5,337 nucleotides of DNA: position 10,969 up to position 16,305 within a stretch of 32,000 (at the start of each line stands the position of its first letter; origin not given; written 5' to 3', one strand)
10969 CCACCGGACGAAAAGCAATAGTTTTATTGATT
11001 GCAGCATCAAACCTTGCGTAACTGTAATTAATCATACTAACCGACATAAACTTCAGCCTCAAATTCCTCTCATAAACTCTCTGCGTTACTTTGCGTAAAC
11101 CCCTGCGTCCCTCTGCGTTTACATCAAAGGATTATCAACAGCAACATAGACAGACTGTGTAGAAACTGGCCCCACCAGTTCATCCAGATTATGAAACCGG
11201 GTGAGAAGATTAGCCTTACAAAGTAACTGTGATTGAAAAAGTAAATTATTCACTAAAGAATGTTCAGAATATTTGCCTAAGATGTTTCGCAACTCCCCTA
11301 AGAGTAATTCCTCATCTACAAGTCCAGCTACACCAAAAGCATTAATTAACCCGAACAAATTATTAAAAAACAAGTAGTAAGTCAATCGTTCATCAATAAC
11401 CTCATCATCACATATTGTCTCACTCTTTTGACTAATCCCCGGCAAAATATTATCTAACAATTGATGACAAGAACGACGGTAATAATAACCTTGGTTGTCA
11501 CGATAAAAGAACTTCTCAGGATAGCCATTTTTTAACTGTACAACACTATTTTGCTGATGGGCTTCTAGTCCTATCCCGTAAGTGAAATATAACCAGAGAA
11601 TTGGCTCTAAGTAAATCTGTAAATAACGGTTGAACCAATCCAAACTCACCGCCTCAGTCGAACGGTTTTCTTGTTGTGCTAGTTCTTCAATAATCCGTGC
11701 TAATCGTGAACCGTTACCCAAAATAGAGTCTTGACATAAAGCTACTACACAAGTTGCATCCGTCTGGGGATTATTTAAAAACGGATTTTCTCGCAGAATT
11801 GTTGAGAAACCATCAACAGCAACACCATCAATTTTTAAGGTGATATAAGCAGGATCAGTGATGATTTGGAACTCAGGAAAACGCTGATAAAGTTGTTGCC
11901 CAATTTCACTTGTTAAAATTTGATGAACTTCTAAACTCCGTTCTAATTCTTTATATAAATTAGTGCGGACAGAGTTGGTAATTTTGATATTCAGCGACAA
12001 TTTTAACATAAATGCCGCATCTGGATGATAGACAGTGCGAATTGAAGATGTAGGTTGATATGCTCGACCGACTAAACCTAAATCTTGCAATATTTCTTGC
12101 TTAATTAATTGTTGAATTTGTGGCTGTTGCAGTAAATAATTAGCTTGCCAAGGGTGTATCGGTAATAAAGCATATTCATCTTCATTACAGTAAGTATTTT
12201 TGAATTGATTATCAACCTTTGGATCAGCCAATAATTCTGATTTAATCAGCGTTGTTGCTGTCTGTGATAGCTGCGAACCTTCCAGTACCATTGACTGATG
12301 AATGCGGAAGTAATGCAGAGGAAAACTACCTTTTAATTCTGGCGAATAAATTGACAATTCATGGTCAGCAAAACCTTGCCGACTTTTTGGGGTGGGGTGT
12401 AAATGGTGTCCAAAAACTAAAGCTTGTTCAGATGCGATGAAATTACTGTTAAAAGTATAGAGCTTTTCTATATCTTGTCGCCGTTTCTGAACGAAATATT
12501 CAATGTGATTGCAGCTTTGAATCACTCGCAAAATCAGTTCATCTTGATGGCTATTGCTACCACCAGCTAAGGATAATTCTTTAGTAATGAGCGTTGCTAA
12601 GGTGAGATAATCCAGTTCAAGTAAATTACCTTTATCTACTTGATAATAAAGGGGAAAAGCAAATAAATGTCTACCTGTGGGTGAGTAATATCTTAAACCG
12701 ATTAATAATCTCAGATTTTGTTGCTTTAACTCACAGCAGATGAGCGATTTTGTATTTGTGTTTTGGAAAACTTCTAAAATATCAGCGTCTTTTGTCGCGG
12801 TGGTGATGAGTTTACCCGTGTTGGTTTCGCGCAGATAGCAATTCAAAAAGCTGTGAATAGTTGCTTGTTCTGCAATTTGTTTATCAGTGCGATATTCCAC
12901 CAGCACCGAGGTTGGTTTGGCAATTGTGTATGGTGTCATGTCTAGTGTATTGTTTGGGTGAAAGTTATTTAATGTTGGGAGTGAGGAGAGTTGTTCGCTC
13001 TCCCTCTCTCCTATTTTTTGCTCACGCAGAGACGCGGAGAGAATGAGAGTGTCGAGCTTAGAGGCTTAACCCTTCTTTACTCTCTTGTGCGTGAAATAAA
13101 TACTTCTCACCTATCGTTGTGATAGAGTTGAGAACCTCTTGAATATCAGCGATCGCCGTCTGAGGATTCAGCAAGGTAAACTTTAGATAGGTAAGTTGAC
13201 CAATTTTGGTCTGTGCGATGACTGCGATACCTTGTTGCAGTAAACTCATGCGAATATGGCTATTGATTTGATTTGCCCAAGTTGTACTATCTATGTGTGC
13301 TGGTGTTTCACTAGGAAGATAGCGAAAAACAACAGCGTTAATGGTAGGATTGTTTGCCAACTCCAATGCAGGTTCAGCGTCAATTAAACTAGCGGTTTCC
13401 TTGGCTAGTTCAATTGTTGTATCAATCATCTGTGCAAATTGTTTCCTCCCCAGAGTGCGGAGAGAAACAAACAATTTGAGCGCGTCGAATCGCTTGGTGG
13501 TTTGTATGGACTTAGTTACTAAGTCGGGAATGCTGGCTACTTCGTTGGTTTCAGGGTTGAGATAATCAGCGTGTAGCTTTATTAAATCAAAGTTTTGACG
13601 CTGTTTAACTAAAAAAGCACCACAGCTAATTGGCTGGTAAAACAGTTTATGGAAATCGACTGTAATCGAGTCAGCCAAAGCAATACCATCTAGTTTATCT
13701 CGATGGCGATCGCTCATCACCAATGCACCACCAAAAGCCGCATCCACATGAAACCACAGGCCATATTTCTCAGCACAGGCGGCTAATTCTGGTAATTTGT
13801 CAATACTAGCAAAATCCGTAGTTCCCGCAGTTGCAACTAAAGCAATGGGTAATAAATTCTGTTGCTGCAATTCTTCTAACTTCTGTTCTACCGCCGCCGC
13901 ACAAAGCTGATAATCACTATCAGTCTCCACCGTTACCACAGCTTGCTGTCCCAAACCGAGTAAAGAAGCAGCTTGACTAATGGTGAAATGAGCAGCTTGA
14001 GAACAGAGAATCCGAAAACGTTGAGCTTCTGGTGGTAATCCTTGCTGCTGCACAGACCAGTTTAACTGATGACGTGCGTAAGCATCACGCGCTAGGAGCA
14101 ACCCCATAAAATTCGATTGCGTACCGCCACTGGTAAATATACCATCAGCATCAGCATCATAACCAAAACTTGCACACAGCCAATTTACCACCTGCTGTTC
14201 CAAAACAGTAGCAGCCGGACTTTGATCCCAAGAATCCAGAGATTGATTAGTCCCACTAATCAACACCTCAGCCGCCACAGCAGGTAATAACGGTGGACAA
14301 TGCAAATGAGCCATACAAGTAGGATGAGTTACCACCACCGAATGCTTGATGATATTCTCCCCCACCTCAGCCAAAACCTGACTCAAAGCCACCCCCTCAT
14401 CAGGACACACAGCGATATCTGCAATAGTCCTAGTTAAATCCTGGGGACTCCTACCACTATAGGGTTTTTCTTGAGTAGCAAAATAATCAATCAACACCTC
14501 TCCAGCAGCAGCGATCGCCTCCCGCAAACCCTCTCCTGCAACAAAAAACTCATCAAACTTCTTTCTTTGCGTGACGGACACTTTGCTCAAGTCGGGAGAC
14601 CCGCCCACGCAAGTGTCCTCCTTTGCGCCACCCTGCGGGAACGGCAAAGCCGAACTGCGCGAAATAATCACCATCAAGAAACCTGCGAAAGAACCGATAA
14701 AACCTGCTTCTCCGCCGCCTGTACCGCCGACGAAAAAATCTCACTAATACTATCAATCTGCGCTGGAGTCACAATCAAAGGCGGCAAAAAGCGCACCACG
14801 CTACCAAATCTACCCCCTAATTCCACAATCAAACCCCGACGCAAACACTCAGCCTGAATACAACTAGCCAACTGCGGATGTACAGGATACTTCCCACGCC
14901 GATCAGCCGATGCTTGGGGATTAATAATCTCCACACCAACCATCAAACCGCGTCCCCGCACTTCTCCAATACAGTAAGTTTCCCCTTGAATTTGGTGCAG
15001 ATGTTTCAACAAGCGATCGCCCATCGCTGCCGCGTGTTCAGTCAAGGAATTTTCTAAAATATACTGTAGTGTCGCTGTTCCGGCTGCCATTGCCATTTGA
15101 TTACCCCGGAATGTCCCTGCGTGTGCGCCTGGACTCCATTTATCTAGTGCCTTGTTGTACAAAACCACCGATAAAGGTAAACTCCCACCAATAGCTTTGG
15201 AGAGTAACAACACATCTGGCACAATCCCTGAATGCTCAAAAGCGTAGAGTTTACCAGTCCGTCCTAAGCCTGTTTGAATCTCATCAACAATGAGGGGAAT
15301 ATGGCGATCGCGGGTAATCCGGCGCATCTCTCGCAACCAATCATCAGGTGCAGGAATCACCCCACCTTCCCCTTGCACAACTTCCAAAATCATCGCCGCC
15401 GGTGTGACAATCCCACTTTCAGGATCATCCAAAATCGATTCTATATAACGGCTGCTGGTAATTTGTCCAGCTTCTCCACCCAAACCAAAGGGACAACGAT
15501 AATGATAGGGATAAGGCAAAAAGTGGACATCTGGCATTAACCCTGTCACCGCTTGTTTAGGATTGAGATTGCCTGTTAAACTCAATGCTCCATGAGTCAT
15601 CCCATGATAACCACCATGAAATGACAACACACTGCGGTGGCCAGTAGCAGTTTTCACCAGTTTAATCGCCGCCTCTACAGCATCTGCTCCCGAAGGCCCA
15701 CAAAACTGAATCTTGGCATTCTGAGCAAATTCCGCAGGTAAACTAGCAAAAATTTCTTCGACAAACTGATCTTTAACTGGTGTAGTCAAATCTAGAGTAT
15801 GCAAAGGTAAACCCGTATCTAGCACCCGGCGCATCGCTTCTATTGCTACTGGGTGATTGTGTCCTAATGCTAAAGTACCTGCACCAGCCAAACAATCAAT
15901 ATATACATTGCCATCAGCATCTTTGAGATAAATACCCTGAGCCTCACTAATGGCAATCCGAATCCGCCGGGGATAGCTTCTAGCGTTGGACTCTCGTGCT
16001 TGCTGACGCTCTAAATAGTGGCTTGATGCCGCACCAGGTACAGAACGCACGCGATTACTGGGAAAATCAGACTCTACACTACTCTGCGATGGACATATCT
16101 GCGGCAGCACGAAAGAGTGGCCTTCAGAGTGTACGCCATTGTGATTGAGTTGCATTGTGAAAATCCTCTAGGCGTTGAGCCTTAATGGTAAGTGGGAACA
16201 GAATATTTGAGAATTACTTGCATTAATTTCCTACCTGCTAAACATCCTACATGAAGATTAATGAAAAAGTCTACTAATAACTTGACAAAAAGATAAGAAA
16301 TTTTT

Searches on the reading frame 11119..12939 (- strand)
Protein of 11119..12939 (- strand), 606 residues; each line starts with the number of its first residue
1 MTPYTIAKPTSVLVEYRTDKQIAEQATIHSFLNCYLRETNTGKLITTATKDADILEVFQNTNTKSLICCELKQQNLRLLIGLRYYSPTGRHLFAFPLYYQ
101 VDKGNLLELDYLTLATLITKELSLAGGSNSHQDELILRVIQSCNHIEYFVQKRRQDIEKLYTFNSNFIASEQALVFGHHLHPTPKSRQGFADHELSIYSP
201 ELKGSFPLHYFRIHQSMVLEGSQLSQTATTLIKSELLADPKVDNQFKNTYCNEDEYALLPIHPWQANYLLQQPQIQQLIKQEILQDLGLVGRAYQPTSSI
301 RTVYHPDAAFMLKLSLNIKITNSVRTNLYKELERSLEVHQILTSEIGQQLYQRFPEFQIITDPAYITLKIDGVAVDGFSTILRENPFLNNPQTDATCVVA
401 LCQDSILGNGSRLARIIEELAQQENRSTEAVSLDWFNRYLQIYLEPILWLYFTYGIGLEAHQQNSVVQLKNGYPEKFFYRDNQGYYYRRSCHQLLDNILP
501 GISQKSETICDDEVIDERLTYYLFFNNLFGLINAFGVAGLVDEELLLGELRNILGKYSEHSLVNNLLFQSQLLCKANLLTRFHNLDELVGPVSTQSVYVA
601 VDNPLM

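Call 10: search_protein_families(library=pfam, proteins=[window:11119-12939:-], max_evalue=0.001)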
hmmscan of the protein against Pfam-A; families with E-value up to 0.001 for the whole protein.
window:11119-12939:- (606 aa): 2 families
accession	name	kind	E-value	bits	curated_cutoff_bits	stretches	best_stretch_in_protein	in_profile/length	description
PF04183.18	IucA_IucC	-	1.2e-67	228.4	25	1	167-403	2-239/239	IucA / IucC family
PF06276.17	FhuF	-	3.3e-41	141.9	25.2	1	434-588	2-159/161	Ferric iron reductase FhuF-like transporter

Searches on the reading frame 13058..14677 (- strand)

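Call 10: search_protein_families(library=pfam, proteins=[window:13058-14677:-], max_evalue=0.001)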
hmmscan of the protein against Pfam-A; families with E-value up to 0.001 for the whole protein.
window:13058-14677:- (539 aa): 2 families
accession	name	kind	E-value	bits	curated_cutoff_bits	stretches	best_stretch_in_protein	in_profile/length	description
PF00282.25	Pyridoxal_deC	-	2.4e-64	217.8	27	1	91-453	12-374/375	Pyridoxal-dependent decarboxylase conserved domain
PF01212.27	Beta_elim_lyase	-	2.1e-07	31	27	1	222-416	73-228/288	Beta-eliminating lyase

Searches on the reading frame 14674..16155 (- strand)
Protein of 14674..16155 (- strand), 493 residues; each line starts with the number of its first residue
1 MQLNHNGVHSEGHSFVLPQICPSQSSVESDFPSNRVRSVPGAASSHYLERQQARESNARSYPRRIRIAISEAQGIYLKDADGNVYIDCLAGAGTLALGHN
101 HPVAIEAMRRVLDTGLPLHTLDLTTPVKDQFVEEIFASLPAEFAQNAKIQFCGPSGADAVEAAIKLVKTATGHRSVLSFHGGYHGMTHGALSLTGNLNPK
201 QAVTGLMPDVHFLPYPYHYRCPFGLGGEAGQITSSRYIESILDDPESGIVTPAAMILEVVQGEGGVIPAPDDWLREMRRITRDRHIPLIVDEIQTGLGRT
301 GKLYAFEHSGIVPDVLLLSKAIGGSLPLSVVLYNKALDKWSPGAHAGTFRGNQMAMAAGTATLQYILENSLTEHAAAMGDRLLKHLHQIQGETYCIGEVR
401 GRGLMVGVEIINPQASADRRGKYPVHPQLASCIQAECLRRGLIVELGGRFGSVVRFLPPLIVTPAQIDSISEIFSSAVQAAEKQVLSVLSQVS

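Call 11: search_protein_families(library=pfam, proteins=[window:14674-16155:-], max_evalue=0.001)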
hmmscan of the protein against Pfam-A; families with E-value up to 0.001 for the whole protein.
window:14674-16155:- (493 aa): 1 family
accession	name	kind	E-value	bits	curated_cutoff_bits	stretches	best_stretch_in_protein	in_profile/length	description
PF00202.27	Aminotran_3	-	7.3e-91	305.3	30.5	1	65-478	9-403/403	Aminotransferase class-III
